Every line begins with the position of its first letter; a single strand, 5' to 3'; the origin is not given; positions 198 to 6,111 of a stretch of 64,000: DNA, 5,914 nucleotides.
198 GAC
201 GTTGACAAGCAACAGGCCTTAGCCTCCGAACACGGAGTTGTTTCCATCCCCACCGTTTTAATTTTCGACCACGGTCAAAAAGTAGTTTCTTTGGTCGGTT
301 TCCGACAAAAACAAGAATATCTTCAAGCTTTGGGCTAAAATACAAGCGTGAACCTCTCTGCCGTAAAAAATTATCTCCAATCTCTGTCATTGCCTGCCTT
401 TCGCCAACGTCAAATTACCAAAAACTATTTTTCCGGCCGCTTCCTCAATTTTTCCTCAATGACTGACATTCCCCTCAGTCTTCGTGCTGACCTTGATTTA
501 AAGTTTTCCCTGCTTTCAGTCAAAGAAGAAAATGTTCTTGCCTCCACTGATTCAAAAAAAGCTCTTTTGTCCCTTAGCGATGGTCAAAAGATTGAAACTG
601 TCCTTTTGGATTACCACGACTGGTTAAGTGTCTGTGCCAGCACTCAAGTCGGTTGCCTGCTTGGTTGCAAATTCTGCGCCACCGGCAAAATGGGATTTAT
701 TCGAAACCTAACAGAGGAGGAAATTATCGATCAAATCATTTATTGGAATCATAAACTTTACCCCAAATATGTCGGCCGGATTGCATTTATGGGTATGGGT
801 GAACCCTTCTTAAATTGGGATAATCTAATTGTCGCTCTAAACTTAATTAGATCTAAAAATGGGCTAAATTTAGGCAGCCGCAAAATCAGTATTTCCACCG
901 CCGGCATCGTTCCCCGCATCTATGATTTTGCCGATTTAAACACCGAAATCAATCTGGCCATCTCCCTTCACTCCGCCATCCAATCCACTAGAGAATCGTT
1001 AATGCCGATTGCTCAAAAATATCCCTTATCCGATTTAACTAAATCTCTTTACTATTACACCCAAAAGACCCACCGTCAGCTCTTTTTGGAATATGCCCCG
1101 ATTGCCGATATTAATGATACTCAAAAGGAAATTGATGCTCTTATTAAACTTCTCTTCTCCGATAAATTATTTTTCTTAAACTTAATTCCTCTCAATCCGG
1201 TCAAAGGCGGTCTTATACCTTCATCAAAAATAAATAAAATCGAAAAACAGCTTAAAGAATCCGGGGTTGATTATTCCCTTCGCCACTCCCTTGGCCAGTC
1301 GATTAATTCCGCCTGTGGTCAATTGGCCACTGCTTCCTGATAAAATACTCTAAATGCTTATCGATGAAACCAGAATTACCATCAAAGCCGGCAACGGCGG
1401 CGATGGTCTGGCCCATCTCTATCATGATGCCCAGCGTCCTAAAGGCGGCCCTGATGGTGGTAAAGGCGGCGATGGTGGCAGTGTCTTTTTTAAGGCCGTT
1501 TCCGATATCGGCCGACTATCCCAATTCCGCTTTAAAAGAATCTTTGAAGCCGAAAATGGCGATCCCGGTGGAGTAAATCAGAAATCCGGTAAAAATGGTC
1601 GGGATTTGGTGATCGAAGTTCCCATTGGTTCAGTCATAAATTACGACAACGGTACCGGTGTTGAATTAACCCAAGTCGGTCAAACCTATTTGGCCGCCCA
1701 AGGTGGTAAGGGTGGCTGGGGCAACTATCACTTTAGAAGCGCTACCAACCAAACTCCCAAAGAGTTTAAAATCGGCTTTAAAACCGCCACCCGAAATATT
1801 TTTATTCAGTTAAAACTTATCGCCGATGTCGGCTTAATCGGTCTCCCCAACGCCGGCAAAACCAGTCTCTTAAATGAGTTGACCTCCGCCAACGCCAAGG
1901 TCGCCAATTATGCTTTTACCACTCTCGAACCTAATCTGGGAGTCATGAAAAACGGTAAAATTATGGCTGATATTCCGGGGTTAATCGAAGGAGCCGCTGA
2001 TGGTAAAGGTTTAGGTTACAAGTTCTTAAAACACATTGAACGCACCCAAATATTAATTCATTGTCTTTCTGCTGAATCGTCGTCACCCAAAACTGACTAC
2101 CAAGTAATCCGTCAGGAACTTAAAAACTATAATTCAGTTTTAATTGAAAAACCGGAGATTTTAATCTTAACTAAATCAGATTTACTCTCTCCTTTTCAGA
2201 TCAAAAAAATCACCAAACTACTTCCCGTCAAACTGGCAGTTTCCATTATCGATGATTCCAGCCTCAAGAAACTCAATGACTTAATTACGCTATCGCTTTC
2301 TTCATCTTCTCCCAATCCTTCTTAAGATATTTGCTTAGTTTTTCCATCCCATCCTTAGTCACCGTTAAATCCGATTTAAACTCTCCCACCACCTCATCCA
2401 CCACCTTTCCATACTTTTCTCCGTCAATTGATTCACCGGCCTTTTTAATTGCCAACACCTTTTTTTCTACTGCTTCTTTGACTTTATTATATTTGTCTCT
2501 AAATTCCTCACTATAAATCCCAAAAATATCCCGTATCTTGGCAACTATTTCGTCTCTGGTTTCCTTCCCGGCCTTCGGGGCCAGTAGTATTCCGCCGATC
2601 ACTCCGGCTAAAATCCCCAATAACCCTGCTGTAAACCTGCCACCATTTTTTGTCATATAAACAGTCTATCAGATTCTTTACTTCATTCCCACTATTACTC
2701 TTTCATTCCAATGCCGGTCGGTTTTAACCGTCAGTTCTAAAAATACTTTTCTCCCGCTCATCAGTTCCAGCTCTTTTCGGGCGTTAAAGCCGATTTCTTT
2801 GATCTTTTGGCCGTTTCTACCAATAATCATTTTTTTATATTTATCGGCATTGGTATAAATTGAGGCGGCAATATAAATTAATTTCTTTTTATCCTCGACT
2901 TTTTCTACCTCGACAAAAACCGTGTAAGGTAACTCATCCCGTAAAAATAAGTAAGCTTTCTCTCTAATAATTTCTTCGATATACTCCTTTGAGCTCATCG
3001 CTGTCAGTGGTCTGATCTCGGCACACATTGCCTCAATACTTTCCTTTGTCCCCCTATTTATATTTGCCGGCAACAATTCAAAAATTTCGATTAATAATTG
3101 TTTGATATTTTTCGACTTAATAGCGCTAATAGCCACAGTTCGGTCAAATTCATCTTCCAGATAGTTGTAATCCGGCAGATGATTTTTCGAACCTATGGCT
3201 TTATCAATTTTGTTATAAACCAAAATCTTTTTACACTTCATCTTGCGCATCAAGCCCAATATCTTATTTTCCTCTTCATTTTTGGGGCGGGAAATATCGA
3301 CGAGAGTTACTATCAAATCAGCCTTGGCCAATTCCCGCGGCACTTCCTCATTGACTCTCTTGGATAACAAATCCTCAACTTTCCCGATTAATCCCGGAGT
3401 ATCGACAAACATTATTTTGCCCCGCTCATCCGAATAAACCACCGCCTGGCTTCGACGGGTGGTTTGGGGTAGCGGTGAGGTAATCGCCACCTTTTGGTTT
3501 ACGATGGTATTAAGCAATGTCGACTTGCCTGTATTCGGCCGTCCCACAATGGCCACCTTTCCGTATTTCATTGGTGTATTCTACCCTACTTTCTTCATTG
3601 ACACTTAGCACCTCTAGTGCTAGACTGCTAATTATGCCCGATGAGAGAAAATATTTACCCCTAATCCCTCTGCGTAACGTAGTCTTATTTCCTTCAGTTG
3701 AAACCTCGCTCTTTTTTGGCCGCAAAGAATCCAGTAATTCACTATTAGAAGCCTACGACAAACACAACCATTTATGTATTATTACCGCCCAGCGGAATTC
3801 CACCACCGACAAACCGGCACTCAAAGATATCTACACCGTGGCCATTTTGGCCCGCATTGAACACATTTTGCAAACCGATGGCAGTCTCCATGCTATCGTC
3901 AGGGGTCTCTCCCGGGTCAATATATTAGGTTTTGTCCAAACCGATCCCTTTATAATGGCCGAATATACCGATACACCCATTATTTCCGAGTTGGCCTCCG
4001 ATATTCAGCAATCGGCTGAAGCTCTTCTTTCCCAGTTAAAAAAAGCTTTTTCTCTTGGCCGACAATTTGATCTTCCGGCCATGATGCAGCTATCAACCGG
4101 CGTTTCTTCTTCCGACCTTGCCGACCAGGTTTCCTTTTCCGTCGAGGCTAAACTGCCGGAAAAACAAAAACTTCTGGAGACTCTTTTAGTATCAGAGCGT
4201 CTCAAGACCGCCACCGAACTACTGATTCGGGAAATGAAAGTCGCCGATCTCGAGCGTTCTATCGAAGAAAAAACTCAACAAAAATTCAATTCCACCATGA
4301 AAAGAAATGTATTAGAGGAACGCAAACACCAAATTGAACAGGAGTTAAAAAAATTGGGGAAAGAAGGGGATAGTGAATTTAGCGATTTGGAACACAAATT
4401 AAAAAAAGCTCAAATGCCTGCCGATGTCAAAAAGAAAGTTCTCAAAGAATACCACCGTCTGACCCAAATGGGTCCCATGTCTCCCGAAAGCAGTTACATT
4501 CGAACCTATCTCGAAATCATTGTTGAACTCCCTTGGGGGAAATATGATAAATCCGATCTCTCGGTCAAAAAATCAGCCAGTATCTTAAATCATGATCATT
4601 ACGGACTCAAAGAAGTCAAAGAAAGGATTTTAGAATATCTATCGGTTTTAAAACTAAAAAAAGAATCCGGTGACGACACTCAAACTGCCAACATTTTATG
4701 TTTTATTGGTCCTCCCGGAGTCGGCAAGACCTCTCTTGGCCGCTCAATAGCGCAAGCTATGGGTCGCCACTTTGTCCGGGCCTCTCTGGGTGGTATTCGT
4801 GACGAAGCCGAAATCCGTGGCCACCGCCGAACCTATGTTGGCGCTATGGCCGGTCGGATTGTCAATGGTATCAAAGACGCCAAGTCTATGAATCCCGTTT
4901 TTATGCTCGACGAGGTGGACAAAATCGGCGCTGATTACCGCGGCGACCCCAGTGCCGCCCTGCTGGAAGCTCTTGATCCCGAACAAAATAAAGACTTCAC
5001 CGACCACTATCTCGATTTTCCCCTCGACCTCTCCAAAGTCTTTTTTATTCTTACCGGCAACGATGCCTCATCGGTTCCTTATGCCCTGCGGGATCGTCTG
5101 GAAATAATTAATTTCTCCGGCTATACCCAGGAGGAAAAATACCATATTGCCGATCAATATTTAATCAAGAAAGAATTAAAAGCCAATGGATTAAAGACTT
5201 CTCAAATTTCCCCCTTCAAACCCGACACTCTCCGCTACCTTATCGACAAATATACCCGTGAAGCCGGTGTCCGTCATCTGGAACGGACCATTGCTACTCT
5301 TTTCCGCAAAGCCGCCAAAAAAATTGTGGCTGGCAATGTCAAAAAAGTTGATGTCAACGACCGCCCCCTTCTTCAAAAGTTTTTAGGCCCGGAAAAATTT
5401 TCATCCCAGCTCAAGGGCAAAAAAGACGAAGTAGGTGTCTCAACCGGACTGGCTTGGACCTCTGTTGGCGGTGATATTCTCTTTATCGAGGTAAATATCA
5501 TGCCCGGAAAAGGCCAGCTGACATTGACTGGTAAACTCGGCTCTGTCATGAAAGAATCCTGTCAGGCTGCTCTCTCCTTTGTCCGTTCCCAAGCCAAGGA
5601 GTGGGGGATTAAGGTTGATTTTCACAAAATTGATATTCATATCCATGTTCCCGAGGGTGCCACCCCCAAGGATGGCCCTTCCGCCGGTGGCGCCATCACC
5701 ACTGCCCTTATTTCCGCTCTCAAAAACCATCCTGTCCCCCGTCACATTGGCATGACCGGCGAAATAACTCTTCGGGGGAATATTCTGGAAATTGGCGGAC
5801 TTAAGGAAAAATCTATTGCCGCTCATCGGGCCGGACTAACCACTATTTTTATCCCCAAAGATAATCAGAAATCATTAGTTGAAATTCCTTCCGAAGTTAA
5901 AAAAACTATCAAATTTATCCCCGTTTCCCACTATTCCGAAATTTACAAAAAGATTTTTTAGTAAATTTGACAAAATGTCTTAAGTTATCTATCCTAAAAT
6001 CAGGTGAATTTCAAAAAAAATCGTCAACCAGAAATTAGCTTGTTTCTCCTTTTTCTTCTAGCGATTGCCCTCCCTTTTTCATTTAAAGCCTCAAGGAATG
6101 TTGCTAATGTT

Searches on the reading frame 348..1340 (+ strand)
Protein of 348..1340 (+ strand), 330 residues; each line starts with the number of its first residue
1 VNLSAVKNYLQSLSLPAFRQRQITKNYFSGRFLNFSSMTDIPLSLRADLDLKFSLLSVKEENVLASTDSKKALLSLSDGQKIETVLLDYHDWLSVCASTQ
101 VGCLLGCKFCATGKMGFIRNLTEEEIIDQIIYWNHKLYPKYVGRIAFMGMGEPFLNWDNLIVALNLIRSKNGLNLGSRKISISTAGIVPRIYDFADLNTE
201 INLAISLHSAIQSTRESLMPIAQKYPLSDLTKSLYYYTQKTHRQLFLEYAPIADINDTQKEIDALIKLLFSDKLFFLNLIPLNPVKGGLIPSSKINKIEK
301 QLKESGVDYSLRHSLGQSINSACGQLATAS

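Call 81: search_protein_families(library=pfam, proteins=[window:348-1340:+], max_evalue=0.0001)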
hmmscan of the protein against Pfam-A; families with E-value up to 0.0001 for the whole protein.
window:348-1340:+ (330 aa): 1 family
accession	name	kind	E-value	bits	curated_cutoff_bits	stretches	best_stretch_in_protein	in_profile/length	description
PF04055.27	Radical_SAM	-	2.3e-10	41.3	29.5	1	99-216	3-114/166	Radical SAM superfamily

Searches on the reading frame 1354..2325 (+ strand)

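Call 81: search_protein_families(library=pfam, proteins=[window:1354-2325:+], max_evalue=0.0001)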
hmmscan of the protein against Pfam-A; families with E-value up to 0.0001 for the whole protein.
window:1354-2325:+ (323 aa): 3 families
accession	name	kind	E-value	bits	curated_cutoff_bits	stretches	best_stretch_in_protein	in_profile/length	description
PF01018.28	GTP1_OBG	-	1.4e-44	151.9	27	1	3-155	1-155/155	GTP1/OBG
PF01926.29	MMR_HSR1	-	5.3e-24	84.9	21.9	1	158-274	1-113/113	50S ribosome-binding GTPase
PF02421.24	FeoB_N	-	1.9e-10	40.9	27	1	159-210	3-57/156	Ferrous iron transport protein B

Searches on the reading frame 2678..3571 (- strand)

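Call 81: search_protein_families(library=pfam, proteins=[window:2678-3571:-], max_evalue=0.0001)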
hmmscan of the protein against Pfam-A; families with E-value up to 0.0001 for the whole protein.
window:2678-3571:- (297 aa): 6 families
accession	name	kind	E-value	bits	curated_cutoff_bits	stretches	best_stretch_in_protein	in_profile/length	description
PF01926.29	MMR_HSR1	-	3.4e-24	85.6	21.9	1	5-121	1-113/113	50S ribosome-binding GTPase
PF07650.23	KH_2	-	2.8e-13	49.9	22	1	213-288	1-77/78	KH domain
PF02421.24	FeoB_N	-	2.4e-12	47.1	27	1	5-161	2-154/156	Ferrous iron transport protein B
PF00009.33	GTP_EFTU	-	4.7e-12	46.3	26.5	1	5-168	5-187/188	Elongation factor Tu GTP binding domain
PF00350.29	Dynamin_N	-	2.3e-09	37.9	27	1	6-45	1-39/168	Dynamin family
PF04548.22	AIG1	-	9.8e-07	28.7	27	1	6-116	3-115/212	AIG1 family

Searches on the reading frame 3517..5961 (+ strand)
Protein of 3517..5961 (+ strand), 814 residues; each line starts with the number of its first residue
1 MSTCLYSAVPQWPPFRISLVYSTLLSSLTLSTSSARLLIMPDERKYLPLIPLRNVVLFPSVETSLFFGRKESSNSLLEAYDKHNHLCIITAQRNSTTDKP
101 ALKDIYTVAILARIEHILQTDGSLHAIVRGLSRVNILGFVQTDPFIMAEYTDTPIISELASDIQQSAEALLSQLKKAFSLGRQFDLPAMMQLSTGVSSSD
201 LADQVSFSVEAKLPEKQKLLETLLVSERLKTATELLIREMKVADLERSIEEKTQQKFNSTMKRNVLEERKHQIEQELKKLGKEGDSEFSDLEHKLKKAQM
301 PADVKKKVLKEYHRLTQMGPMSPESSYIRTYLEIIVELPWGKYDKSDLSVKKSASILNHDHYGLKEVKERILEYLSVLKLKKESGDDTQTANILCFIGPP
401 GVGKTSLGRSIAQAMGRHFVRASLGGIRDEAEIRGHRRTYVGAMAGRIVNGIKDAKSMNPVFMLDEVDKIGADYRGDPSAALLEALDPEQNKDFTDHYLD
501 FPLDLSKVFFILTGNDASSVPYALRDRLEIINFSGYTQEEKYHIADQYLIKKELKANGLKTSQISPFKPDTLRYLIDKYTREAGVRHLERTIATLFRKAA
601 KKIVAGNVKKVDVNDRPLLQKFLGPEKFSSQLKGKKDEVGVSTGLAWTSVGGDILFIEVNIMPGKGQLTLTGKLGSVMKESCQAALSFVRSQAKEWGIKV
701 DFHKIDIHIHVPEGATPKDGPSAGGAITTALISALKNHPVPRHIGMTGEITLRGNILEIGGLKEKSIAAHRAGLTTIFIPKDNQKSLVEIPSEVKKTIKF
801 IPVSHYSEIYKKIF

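Call 81: search_protein_families(library=pfam, proteins=[window:3517-5961:+], max_evalue=0.0001)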
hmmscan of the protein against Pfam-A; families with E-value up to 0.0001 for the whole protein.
window:3517-5961:+ (814 aa): 6 families
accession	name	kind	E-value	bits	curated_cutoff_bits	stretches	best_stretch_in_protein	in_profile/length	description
PF05362.19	Lon_C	-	6.8e-84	281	21.1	1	617-813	5-202/205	Lon protease (S16) C-terminal proteolytic domain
PF02190.22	LON_substr_bdg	-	3.2e-32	112.5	28.7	1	47-237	2-199/200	ATP-dependent protease La (LON) substrate-binding domain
PF00004.35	AAA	-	2e-25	90.2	21.2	1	394-534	1-129/131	ATPase family associated with various cellular activities (AAA)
PF22667.2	Lon_lid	-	2.9e-19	68.9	27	1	555-610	1-56/57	Lon protease AAA+ ATPase lid domain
PF13541.12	ChlI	-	9.6e-09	35.6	27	1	657-783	1-121/121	Subunit ChlI of Mg-chelatase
PF07728.20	AAA_5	-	1.5e-05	25.5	22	1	394-527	2-138/139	AAA domain (dynein-related subfamily)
